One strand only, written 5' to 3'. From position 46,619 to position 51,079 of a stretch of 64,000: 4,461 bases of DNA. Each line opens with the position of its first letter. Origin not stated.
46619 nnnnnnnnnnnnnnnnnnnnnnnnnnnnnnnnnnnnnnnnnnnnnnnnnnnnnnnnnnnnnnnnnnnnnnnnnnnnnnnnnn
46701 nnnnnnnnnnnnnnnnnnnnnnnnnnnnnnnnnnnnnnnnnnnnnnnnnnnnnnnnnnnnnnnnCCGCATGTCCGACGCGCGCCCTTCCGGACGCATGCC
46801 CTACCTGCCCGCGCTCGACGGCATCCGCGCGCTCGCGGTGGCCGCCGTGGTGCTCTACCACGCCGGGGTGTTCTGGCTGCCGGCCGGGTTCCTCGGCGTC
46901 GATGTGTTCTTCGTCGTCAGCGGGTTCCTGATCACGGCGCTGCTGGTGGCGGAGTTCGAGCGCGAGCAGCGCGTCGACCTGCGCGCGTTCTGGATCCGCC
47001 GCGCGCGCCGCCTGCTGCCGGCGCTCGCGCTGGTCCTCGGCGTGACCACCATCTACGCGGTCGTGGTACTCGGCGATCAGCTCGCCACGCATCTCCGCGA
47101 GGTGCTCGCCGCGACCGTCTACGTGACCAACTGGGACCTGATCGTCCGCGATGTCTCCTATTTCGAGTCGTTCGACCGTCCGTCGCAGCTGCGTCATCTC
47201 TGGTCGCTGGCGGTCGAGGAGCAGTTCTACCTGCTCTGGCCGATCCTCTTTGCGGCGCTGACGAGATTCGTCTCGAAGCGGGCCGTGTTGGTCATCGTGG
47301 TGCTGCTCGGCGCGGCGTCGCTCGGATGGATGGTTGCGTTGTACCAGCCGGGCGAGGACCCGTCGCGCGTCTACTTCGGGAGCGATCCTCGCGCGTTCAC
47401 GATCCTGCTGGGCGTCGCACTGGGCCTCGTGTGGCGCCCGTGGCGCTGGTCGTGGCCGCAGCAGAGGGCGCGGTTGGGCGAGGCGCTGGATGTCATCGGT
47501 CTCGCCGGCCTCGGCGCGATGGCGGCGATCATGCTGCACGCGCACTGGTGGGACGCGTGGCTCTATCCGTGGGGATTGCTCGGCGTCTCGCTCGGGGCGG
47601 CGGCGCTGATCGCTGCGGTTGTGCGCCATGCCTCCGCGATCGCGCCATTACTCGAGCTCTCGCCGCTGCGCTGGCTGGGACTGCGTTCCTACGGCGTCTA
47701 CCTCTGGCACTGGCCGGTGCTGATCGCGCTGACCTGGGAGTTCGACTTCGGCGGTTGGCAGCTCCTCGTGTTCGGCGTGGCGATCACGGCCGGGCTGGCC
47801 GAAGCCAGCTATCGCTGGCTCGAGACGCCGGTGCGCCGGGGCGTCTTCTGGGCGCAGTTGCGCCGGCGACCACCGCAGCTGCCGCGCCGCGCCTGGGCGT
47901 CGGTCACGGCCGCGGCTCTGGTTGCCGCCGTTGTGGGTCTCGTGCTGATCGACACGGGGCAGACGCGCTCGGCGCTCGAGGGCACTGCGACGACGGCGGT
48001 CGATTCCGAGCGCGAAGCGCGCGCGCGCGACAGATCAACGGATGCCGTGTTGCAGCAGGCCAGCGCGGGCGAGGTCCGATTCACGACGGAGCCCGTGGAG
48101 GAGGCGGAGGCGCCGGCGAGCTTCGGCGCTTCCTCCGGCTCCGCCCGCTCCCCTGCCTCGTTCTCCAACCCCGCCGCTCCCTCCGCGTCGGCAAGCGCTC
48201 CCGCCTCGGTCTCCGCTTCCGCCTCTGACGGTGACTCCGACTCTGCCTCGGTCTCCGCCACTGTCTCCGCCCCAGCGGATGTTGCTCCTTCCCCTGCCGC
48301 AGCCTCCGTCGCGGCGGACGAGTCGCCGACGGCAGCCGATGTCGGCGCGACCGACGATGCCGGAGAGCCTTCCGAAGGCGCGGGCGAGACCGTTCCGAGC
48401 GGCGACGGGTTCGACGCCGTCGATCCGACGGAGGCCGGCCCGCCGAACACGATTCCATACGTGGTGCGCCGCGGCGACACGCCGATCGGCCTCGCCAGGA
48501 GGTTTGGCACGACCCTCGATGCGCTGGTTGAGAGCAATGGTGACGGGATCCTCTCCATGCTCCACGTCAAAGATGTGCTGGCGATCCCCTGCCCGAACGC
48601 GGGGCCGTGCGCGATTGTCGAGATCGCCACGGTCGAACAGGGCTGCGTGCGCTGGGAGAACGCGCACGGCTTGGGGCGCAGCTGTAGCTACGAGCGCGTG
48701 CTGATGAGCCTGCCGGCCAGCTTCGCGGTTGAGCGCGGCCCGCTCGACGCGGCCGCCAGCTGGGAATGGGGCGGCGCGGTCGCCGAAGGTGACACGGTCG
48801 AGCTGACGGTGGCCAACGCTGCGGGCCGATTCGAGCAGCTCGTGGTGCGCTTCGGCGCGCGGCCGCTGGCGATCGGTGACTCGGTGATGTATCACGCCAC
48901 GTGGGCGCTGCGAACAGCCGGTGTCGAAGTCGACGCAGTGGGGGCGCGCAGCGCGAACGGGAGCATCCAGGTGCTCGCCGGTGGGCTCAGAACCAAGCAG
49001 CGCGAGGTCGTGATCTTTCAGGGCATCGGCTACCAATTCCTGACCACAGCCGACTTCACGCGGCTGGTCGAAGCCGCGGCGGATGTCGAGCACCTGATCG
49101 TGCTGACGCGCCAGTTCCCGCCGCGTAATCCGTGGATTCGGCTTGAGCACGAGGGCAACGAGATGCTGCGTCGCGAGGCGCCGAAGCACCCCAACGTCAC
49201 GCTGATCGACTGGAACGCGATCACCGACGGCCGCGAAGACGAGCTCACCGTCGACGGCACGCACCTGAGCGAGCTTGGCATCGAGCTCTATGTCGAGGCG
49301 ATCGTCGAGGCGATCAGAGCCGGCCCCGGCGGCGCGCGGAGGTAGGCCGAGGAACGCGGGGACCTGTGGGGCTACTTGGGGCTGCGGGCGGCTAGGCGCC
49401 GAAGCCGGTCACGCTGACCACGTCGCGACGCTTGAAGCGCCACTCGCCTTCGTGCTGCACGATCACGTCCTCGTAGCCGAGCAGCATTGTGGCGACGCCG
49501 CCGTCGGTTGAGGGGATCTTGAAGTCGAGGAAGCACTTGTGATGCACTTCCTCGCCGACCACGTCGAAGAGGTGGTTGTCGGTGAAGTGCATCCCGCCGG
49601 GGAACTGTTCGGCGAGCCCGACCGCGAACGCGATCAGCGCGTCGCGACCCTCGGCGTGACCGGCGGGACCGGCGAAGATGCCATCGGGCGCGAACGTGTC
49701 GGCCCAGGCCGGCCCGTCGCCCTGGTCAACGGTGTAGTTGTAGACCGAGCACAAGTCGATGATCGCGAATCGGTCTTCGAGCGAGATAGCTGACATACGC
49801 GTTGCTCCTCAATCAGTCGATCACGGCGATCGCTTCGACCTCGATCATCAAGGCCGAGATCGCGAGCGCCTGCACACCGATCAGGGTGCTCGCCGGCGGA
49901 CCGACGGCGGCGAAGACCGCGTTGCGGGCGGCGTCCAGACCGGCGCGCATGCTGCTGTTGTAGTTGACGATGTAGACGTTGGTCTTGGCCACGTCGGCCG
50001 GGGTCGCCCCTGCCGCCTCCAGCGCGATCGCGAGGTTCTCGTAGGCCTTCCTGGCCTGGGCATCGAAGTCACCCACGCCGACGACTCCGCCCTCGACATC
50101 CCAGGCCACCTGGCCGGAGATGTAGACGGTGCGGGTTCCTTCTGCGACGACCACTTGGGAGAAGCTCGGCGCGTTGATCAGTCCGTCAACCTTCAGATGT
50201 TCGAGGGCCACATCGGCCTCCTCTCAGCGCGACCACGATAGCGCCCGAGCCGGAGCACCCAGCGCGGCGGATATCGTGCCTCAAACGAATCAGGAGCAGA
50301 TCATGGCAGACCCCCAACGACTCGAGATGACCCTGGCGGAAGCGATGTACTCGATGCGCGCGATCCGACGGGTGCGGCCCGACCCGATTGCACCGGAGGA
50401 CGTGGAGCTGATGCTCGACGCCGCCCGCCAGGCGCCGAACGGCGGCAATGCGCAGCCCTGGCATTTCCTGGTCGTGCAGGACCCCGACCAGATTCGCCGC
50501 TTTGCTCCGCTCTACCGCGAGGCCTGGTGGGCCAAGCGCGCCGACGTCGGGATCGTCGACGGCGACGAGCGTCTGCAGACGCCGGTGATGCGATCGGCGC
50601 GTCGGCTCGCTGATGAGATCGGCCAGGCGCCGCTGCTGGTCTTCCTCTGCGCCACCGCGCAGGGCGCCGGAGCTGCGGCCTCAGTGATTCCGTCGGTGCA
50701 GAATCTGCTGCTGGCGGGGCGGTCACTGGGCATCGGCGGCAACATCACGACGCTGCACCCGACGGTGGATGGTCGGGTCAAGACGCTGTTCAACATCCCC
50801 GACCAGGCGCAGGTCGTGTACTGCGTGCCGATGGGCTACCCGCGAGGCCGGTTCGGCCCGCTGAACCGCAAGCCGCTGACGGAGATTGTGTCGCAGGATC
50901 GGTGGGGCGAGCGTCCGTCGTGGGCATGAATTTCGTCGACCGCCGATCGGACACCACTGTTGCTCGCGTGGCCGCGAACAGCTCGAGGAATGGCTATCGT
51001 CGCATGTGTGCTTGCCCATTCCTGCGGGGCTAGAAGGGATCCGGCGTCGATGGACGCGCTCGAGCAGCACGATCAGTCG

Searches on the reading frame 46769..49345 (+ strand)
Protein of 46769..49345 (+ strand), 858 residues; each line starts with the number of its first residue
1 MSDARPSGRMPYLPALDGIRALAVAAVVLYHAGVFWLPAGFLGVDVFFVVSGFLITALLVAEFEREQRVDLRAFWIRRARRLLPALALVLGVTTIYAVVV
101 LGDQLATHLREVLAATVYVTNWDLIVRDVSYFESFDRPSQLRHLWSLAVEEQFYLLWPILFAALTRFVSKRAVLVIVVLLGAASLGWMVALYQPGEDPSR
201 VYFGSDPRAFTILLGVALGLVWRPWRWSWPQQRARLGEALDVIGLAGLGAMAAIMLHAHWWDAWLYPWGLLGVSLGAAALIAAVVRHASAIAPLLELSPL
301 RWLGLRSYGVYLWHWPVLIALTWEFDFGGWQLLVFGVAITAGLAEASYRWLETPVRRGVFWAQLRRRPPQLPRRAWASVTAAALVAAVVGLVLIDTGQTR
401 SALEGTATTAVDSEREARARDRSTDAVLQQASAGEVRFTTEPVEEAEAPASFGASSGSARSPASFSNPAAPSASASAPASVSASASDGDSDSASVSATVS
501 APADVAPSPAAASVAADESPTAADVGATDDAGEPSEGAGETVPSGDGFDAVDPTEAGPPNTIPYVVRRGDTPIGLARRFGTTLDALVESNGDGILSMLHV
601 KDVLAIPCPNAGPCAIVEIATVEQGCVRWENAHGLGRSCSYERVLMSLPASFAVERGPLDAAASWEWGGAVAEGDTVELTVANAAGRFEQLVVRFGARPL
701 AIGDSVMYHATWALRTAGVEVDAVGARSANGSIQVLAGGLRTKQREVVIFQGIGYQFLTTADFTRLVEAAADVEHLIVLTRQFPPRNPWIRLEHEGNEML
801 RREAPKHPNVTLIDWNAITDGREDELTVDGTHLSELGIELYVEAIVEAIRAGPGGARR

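Call 20: search_protein_families(library=pfam, proteins=[window:46769-49345:+], max_evalue=0.001)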
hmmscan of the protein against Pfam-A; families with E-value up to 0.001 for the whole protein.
window:46769-49345:+ (858 aa): 2 families
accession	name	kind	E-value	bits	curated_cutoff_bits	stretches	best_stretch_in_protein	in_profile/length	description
PF01757.29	Acyl_transf_3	-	4.5e-33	115.1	31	1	14-340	2-317/326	Acyltransferase domain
PF01476.26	LysM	-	6.6e-06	26.4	20.9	1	564-607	1-43/43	LysM domain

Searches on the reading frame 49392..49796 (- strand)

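Call 87: search_protein_families(library=pfam, proteins=[window:49392-49796:-], max_evalue=0.001)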
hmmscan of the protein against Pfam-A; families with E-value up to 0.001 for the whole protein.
window:49392-49796:- (134 aa): 2 families
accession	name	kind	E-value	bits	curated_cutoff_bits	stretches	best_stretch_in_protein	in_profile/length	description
PF13577.12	SnoaL_4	-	9.5e-19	68.1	24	1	5-125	2-126/126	SnoaL-like domain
PF12680.13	SnoaL_2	-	1.7e-06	29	27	1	22-76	7-60/102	SnoaL-like domain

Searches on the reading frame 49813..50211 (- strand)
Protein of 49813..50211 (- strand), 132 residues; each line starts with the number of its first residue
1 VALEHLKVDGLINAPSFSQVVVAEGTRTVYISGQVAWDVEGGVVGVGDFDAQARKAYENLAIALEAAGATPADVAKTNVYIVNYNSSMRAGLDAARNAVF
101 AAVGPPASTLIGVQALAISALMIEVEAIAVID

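Call 87: search_protein_families(library=pfam, proteins=[window:49813-50211:-], max_evalue=0.001)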
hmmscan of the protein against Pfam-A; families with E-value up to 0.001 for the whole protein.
window:49813-50211:- (132 aa): 1 family
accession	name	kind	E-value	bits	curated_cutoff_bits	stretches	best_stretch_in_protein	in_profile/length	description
PF01042.26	Ribonuc_L-PSP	-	1.4e-22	80.3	27.3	1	15-131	5-121/121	Endoribonuclease L-PSP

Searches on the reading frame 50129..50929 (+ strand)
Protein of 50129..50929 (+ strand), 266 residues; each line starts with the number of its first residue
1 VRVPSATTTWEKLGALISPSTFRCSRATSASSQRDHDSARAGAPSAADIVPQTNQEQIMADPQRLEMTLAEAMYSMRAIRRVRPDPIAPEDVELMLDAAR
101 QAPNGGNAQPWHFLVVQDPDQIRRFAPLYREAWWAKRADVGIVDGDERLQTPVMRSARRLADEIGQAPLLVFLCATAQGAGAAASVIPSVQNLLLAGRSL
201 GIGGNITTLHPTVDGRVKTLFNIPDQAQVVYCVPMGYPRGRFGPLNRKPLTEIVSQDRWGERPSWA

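Call 87: search_protein_families(library=pfam, proteins=[window:50129-50929:+], max_evalue=0.001)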
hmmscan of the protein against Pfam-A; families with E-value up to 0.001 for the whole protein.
window:50129-50929:+ (266 aa): 2 families
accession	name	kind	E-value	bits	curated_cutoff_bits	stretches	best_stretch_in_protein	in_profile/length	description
PF00881.29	Nitroreductase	-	2.9e-27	96.3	23.5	1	77-237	5-167/167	Nitroreductase family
PF14512.11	TM1586_NiRdase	-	1.8e-06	28.1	27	0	88-143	156-207/215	Putative TM nitroreductase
